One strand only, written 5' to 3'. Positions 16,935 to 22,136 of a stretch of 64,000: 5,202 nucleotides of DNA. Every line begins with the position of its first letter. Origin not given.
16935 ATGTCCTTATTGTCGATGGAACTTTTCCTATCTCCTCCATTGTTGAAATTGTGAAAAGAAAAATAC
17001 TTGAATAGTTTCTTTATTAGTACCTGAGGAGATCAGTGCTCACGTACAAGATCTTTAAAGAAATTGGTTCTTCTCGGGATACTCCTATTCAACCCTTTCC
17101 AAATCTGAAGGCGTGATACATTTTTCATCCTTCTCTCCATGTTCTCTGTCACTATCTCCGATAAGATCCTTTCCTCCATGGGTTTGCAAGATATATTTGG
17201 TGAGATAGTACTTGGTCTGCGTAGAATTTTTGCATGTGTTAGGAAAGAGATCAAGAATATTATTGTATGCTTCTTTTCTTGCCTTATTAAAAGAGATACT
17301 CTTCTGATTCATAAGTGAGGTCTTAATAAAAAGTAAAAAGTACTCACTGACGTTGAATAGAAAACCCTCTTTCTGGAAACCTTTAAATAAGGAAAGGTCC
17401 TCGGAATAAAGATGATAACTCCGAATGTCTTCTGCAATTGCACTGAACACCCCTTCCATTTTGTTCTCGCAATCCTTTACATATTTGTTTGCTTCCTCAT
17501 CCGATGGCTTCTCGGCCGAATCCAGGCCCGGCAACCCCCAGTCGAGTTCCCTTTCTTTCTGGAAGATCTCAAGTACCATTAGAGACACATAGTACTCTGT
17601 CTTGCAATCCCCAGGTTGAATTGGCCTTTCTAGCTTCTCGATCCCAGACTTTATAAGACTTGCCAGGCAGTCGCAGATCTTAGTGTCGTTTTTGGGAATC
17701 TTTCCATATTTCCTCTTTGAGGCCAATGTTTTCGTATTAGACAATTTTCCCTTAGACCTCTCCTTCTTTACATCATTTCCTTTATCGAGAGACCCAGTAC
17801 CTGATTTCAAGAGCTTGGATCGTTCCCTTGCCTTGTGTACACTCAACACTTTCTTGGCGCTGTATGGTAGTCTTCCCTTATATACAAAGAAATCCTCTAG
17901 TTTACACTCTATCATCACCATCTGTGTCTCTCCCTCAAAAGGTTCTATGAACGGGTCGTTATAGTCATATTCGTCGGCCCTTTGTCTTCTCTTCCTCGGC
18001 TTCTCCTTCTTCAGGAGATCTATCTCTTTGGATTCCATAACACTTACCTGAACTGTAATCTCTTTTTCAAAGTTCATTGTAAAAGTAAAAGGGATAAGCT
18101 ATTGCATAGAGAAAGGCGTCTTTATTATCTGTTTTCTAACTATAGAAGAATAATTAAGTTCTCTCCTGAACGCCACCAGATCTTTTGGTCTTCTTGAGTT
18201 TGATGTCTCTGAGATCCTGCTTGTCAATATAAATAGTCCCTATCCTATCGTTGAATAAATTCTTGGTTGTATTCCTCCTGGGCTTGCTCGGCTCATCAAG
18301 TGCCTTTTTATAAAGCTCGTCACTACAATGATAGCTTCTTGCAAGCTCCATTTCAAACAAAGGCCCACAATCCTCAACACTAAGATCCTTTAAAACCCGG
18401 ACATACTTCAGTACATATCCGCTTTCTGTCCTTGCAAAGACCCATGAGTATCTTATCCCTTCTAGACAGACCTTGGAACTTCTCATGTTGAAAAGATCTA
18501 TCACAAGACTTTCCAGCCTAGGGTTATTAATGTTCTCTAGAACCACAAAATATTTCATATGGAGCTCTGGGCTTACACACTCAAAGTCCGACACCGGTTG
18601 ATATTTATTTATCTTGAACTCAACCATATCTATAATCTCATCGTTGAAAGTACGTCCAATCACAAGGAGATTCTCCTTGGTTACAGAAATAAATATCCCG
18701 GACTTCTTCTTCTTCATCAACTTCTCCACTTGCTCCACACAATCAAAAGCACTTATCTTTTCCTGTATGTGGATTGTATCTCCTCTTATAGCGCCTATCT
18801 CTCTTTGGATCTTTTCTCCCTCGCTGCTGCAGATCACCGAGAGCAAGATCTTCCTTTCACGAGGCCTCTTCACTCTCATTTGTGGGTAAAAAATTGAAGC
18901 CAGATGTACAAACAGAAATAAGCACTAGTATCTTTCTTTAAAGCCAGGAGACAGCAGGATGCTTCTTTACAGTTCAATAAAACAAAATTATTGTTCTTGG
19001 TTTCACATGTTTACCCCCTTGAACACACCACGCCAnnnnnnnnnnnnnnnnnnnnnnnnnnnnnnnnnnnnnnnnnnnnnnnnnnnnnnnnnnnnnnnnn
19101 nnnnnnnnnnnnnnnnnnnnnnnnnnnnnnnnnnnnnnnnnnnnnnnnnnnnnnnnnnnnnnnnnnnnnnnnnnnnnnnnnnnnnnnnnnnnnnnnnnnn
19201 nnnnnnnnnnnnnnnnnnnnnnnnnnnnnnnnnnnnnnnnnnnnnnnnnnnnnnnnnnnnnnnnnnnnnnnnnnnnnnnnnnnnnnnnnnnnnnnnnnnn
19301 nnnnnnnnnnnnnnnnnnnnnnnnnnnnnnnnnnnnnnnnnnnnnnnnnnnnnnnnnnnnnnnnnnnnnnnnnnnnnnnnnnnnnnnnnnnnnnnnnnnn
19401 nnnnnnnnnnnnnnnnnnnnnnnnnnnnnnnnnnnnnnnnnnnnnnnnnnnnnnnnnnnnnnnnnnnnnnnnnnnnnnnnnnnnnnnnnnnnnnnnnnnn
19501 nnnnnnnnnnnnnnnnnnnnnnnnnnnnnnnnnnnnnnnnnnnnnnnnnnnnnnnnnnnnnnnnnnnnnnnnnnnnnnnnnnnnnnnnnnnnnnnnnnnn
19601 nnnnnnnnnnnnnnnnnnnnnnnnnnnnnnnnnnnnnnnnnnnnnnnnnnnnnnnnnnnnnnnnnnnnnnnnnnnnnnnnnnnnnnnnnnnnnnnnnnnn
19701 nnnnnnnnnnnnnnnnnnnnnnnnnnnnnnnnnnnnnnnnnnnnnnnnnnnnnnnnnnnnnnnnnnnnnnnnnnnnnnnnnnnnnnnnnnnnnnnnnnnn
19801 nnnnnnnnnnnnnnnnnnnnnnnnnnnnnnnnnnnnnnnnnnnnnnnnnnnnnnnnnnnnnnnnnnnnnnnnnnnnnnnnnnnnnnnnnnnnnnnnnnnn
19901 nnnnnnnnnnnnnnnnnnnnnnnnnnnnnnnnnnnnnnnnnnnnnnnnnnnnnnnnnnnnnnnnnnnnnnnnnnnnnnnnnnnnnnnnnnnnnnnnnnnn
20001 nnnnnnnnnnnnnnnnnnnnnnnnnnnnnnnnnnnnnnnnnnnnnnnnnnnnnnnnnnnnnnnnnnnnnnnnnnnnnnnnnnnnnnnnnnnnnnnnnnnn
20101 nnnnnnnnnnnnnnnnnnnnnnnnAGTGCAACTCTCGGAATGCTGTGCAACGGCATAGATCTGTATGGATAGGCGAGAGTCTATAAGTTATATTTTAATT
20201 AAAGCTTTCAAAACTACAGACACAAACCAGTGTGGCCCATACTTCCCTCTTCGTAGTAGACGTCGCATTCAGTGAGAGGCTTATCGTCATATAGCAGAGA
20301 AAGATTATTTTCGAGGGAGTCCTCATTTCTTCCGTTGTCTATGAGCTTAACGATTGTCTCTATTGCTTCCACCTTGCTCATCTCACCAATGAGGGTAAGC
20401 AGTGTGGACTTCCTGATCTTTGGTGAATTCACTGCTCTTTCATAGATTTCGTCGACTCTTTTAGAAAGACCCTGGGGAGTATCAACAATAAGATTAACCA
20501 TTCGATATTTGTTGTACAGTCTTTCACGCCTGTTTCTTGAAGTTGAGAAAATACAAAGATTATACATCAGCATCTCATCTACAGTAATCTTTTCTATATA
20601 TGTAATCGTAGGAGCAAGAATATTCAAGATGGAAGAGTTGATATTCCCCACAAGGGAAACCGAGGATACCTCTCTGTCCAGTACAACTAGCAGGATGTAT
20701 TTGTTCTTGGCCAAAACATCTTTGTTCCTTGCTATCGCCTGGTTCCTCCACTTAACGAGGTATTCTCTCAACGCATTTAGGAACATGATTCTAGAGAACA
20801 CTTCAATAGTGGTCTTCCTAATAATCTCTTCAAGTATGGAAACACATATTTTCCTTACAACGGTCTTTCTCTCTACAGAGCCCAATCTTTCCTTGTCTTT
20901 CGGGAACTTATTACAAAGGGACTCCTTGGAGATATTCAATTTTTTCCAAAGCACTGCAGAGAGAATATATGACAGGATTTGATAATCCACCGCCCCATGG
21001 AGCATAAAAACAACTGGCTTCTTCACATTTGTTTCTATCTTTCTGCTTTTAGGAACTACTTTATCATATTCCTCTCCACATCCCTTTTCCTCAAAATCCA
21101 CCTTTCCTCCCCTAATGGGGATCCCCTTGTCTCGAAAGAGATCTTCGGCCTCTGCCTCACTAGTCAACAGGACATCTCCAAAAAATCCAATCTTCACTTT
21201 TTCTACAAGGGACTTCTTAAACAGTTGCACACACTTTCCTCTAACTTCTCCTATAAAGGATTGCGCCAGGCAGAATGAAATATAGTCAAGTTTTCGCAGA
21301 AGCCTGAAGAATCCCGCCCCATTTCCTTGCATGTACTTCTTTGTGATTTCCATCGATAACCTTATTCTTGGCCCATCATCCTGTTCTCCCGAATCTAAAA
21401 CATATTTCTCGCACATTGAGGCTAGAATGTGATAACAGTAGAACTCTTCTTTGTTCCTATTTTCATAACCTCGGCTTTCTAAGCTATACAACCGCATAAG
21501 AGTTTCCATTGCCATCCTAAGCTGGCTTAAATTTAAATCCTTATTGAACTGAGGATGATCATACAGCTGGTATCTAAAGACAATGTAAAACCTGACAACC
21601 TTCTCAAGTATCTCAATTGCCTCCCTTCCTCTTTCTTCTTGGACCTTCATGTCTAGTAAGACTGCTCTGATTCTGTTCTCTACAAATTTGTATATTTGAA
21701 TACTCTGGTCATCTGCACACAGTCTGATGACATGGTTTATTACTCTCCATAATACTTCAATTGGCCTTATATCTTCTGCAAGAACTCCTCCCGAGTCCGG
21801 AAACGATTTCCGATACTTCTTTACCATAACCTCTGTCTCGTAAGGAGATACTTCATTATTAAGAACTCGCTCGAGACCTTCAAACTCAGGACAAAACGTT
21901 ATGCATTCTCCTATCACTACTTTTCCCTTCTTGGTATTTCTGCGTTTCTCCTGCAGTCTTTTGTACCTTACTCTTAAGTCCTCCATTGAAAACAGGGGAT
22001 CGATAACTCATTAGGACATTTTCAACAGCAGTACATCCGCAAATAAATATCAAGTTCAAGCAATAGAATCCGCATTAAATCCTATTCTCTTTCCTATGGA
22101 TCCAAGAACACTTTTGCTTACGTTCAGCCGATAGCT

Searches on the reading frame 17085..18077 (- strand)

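Call 54: search_protein_families(library=pfam, proteins=[window:17085-18077:-], max_evalue=0.0001)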
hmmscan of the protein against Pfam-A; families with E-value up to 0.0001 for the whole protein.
window:17085-18077:- (330 aa): 1 family
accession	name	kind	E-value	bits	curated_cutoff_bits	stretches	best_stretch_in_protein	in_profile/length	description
PF08729.15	HUN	-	1.5e-10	41.4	26.9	1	24-70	3-51/52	HPC2 and ubinuclein domain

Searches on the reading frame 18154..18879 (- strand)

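Call 54: search_protein_families(library=pfam, proteins=[window:18154-18879:-], max_evalue=0.0001)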
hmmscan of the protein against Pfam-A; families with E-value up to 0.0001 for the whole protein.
window:18154-18879:- (241 aa): 1 family
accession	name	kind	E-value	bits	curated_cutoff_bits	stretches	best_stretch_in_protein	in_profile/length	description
PF04427.23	Brix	-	6.2e-07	30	28.2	1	44-180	41-192/193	Brix domain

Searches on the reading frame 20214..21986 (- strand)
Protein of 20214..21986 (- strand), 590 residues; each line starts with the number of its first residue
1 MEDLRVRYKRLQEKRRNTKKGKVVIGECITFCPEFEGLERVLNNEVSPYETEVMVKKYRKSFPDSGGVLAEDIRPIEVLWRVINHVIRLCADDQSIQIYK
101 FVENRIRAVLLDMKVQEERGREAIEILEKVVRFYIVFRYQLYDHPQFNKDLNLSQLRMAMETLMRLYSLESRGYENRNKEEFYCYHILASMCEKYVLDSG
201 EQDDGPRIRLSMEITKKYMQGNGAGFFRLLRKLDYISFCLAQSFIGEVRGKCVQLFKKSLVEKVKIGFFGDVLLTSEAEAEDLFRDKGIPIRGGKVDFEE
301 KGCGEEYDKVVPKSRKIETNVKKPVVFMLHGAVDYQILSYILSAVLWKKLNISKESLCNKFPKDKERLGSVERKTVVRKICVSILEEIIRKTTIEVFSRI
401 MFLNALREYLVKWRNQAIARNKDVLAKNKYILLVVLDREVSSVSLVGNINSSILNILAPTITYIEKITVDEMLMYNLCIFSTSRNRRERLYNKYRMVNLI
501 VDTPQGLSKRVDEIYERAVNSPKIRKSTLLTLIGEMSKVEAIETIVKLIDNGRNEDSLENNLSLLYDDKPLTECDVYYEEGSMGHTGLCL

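Call 54: search_protein_families(library=pfam, proteins=[window:20214-21986:-], max_evalue=0.0001)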
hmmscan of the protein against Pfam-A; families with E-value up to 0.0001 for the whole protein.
window:20214-21986:- (590 aa): 1 family
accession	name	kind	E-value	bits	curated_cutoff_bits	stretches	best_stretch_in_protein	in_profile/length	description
PF03399.22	SAC3_GANP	-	6.6e-47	160.7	27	1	31-291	1-287/289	SAC3/GANP family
